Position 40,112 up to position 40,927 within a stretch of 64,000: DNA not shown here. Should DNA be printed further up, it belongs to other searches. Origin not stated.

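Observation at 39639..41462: Tandem triplet of anchored beta-sandwich proteins with an invariant C-terminal E-x-S-P-I tail, embedded in the polysaccharide export core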

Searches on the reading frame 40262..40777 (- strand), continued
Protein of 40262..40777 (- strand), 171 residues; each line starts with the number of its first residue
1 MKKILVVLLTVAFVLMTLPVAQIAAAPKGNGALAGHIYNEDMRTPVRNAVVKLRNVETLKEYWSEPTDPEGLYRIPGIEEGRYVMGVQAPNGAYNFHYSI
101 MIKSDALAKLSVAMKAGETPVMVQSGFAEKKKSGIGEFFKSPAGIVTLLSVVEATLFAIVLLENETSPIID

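Call 78: find_encoding_contigs(protein=P0423, flank=10000, max_places=1)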
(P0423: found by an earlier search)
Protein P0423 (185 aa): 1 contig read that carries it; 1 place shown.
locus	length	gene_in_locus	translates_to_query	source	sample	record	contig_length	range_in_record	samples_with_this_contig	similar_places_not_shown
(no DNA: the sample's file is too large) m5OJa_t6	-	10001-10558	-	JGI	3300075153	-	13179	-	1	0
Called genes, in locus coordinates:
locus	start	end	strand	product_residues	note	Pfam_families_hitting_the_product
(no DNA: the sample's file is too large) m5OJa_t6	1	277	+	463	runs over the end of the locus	PF02310:B12-binding, PF04055:Radical_SAM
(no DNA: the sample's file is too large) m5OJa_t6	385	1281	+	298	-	PF00975:Thioesterase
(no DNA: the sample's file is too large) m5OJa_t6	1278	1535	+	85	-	-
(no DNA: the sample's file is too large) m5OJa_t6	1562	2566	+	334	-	PF01408:GFO_IDH_MocA, PF02894:GFO_IDH_MocA_C, PF22725:GFO_IDH_MocA_C3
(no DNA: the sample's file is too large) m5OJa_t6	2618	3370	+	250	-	PF01522:Polysacc_deac_1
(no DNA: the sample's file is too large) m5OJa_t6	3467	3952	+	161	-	PF25084:LbH_EIF2B (weak), PF25087:GMPPB_C (weak), PF14602:Hexapep_2 (faint), PF00132:Hexapep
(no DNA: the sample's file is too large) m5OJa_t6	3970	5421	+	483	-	PF13727:CoA_binding_3, PF02397:Bac_transf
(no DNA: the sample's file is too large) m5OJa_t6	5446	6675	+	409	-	PF10082:BBP2_2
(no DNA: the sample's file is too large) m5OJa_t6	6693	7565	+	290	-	PF02563:Poly_export, PF10531:SLBB (weak), PF22461:SLBB_2, PF10531:SLBB, PF22461:SLBB_2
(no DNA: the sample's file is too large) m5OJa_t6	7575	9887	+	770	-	PF02706:Wzz, PF13807:GNVR, PF10609:ParA, PF13614:AAA_31, PF01656:CbiA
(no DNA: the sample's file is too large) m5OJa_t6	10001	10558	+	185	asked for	-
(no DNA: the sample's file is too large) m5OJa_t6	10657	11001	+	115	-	?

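Call 80: predict_structure(alignment_id=A7)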
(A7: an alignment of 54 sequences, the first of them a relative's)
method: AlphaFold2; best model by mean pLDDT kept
length: 716 residues; sequences in the alignment: 54
mean_pLDDT: 78.5   pTM: 0.81
mean pLDDT of the five models: 78.5, 77.7, 74.3, 74.1, 67.6
residues with pLDDT >= 90: 319; 70-90: 177; 50-70: 134; < 50: 86
segments of 3 or more residues with pLDDT < 50: 20-24, 56-68, 191-209, 274-277, 302-319, 337-349, 395-399, 490-496
pLDDT, mean of each block of 10 residues (from residue 1): 92 80 63 93 86 50 43 76 90 94 94 93 93 91 93 88 91 78 57 45 40 69 80 59 65 59 56 52 65 62 43 44 59 50 44 73 91 90 86 55 85 89 91 86 88 81 71 92 76 50 87 90 92 92 96 94 96 96 94 96 95 95 71 93 92 94 90 94 91 94 93 77
secondary structure, 60 per line:
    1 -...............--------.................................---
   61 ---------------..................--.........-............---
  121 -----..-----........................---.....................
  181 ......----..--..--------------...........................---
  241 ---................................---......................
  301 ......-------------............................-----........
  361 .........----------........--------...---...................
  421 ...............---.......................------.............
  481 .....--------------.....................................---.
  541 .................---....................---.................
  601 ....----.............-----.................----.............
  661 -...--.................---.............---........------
elements in order (helices of 4 or more, strands of 3 or more residues): H2-16 H25-57 H76-93 H98-104 H106-117 H133-156 H160-186 H211-237 H244-275 H279-306 H320-347 H353-369 H380-387 H402-435 H439-461 H468-485 H500-536 H540-557 H561-580 H584-604 H609-621 H627-643 H648-660 H667-683 H687-699 H703-710

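Call 82: fold_search(model_id=the predicted structure, library=pdb)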
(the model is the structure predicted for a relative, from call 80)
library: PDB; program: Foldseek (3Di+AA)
matches with E <= 10: 672; with E <= 0.001: 1
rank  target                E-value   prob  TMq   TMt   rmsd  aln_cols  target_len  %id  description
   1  7tpg_B                4.5e-04  1.00  0.36  0.58   7.9       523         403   14  Single-Particle Cryo-EM Structure of the WaaL O-antigen ligase in its ligand bound state (released 2022-04-06)
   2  9gaw_P                4.9e-03  0.98  0.19  0.25  28.0       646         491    9  High-resolution structure of the Anaphase-promoting complex/cyclosome (APC/C) bound to co-activator Cdh1 (released 2024-08-14)
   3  4hor_A                1.3e-02  1.00  0.19  0.27  13.8       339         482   13  Crystal Structure of Full-Length Human IFIT5 with 5`-triphosphate Oligocytidine (released 2013-01-23)
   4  8chy                  1.5e-02  1.00  0.18  0.42  13.0       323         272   14  Crystal structure of an 8-repeat consensus TPR superhelix with Zinc. (released 2024-02-21)
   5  5dse_A                1.6e-02  0.91  0.18  0.22  32.7       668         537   11  Crystal Structure of the TTC7B/Hyccin Complex (released 2015-12-02)
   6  2gw1_A                1.7e-02  0.87  0.17  0.23  29.3       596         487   11  Crystal Structure of the Yeast Tom70 (released 2006-06-27)
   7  8p1u_A                1.8e-02  1.00  0.27  0.45   9.9       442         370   12  Structure of divisome complex FtsWIQLB (released 2024-05-22)
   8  5w5i_C                1.9e-02  1.00  0.21  0.32  14.0       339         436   15  Human IFIT1 dimer with PPP-AAAA (released 2017-06-28)
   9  8dtg_B                2.0e-02  0.98  0.14  0.14  15.2       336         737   17  Cryo-EM structure of Arabidopsis SPY alternative conformation 1 (released 2023-03-08)
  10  1w3b_A                2.4e-02  0.99  0.18  0.28  12.7       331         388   16  The superhelical TPR domain of O-linked GlcNAc transferase reveals structural similarities to importin alpha. (released 2004-09-09)
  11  4hot_A                2.5e-02  0.98  0.18  0.26  21.2       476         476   11  Crystal Structure of Full-Length Human IFIT5 with 5`-triphosphate Oligoadenine (released 2013-01-23)
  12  9gzg_A                2.9e-02  1.00  0.15  0.55   5.9       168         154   17  Crystal structure of CTPR4E4 mutant (released 2025-10-15)
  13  6b85_A                3.0e-02  1.00  0.18  0.54  16.6       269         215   14  Crystal structure of transmembrane protein TMHC4_R (released 2018-03-14)
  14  9qhb                  3.1e-02  1.00  0.18  0.42  12.6       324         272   14  Crystal structure of 16-repeat CTPR protein with eliminated coordination sites (released 2025-10-22)
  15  3fp4_A                3.1e-02  0.75  0.15  0.20  26.4       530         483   11  Crystal structure of Tom71 complexed with Ssa1 C-terminal fragment (released 2009-07-28)
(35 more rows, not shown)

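Call 87: find_encoding_contigs(protein=P0424, flank=8000, max_places=2)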
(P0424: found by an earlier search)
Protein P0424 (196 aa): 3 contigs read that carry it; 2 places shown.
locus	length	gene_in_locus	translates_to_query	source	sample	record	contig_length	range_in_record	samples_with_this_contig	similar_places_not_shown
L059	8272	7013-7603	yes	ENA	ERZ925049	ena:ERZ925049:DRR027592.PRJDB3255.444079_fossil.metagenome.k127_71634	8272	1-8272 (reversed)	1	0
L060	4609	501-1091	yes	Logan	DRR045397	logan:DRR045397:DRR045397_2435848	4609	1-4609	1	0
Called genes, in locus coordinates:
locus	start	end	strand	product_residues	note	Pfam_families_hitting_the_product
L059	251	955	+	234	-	PF00483:NTP_transferase, PF12804:NTP_transf_3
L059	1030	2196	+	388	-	-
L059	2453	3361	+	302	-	PF02563:Poly_export, PF10531:SLBB, PF22461:SLBB_2, PF10531:SLBB, PF22461:SLBB_2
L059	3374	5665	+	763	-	PF02706:Wzz, PF13807:GNVR, PF13614:AAA_31, PF01656:CbiA (weak)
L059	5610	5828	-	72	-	-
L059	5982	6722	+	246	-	PF19567:CpsB_CapC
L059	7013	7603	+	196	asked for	-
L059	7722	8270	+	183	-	?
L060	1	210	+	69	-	?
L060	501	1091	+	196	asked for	-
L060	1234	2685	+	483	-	PF04932:Wzy_C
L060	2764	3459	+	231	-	-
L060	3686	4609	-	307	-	?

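Call 88: search_solved_structures(query=A4, max_evalue=0.1)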
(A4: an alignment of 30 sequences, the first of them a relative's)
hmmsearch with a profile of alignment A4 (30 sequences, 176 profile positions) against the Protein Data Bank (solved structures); distinct sequences matched with E-value up to 0.1: 8.
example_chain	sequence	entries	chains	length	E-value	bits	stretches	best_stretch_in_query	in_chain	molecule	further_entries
9gbc_A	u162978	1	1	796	3.9e-05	26.1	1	17-130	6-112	TonB-linked outer membrane receptor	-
9c7v_B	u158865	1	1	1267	0.00016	24.1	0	53-91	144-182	BOS complex subunit NOMO2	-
10ps_A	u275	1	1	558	0.0012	21.3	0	52-99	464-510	Serine-aspartate repeat-containing protein D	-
3phs_A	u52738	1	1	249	0.0023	20.4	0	45-120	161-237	Cell wall surface anchor family protein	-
4wi0_B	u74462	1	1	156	0.0094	18.4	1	68-97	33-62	Cellulosomal scaffoldin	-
4u3s_B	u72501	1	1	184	0.0099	18.3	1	67-97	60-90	Cellulosomal scaffoldin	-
8bdw_A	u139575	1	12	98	0.011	18.1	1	48-121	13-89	Cell surface adherence protein,collagen-binding domain, LPXTG-motif cell wall anchor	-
4v4c_B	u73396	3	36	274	0.037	16.4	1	65-102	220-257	Pyrogallol hydroxytransferase small subunit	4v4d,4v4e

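Call 89: search_protein_families(library=pfam, proteins=[L049:8144-9895:+, L034:12098-12730:+, L036:9547-10209:+, L035:2256-3260:+, L037:5131-7872:+, L060:2764-3456:+, L002:12780-13433:+, L058:10001-10591:+, L037:8318-9214:+], max_evalue=0.01)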
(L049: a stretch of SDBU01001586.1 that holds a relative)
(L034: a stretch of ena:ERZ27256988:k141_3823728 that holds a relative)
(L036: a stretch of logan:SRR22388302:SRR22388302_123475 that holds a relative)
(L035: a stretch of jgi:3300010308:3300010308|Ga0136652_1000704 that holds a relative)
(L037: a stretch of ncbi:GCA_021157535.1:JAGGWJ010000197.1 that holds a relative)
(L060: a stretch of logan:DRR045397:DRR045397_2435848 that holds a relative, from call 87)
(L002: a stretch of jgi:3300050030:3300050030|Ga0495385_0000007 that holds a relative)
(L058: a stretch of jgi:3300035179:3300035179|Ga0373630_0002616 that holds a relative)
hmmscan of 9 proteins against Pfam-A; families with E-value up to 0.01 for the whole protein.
L049:8144-9895:+ (584 aa): 7 families
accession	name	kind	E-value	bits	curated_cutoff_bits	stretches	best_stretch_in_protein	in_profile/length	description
PF13414.12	TPR_11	-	2.1e-07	31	26.8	0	419-436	12-29/42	TPR repeat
PF13431.12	TPR_17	-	3.8e-06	27.2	24.4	0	93-114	3-24/34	Tetratricopeptide repeat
PF00515.34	TPR_1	-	0.0001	22.4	27.8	0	419-434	19-34/34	Tetratricopeptide repeat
PF07719.23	TPR_2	-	0.00012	22.4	27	0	403-434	3-34/34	Tetratricopeptide repeat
PF14559.12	TPR_19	-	0.00027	21.7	25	0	419-450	9-40/68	Tetratricopeptide repeat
PF25474.1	TPR_TmcB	-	0.00091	19.6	27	1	195-243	75-123/125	TmcB, TPR repeats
PF13428.12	TPR_14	-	0.0024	18.8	23.5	0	37-65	15-43/44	Tetratricopeptide repeat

L034:12098-12730:+ (211 aa): 0 families

L036:9547-10209:+ (221 aa): 0 families

L035:2256-3260:+ (335 aa): 16 families
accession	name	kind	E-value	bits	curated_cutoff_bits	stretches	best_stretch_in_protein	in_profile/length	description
PF14559.12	TPR_19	-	2.3e-13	50.7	25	2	233-287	8-62/68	Tetratricopeptide repeat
PF07719.23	TPR_2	-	6.9e-12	45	27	2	217-249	2-34/34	Tetratricopeptide repeat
PF13432.12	TPR_16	-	2.5e-10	41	32.7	1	222-282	3-63/65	Tetratricopeptide repeat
PF13428.12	TPR_14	-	7e-10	39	23.5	1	217-259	2-44/44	Tetratricopeptide repeat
PF12895.13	ANAPC3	-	1.8e-08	35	27.2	2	234-309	7-81/82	Anaphase-promoting complex, cyclosome, subunit 3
PF13371.12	TPR_9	-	4.1e-08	33.6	35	1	224-278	3-57/73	Tetratricopeptide repeat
PF14561.12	TPR_20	-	4.4e-05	24.2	25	0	239-273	11-45/90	Tetratricopeptide repeat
PF00515.34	TPR_1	-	0.00012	22.2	27.8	0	218-249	3-34/34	Tetratricopeptide repeat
PF13431.12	TPR_17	-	0.00014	22.3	24.4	0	239-270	2-33/34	Tetratricopeptide repeat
PF25062.1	ARM_TT21_N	-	0.00014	22.1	40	0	201-267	81-150/222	Tetratricopeptide repeat protein 21 N-terminal ARM repeat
PF16918.11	PknG_TPR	-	0.00023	20.5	27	1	251-316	95-160/340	Protein kinase G tetratricopeptide repeat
PF13181.12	TPR_8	-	0.00027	21.3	25.7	0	218-248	3-33/34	Tetratricopeptide repeat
PF14853.12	Fis1_TPR_C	-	0.00035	21.1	25.3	0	285-310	2-27/53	Fis1 C-terminal tetratricopeptide repeat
PF23914.1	TPR_CcmH_CycH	-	0.00037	20.8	42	1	204-315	38-152/158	Cytochrome c-type biogenesis protein H TPR domain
PF13174.12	TPR_6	-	0.0026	18.8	26.3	1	218-248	2-32/33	Tetratricopeptide repeat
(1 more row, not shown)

L037:5131-7872:+ (914 aa): 5 families
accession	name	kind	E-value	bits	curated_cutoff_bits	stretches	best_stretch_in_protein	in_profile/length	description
PF14559.12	TPR_19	-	1.2e-05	25.9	25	1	693-731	9-47/68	Tetratricopeptide repeat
PF13431.12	TPR_17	-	0.00031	21.2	24.4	0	697-715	1-19/34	Tetratricopeptide repeat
PF13181.12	TPR_8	-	0.00032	21.1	25.7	0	677-707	3-33/34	Tetratricopeptide repeat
PF07719.23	TPR_2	-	0.00062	20.2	27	0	676-708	2-34/34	Tetratricopeptide repeat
PF00515.34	TPR_1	-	0.0007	19.7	27.8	0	95-108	19-32/34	Tetratricopeptide repeat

L060:2764-3456:+ (231 aa): 0 families

L002:12780-13433:+ (218 aa): 1 family
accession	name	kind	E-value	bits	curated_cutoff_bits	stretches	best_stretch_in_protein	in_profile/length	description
PF13414.12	TPR_11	-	6.2e-05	23.1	26.8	1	94-122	11-39/42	TPR repeat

L058:10001-10591:+ (197 aa): 0 families

L037:8318-9214:+ (299 aa): 3 families
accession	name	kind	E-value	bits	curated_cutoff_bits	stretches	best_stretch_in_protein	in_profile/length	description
PF13620.12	CarboxypepD_reg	-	4.5e-05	24.2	32.3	1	44-102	2-58/82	Carboxypeptidase regulatory-like domain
PF16325.11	Peptidase_U32_C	-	0.004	17.7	28.2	1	172-246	4-80/83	Peptidase family U32 C-terminal domain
PF17210.9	SdrD_B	-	0.0053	17.4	29.7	1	49-104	16-70/112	SdrD B-like domain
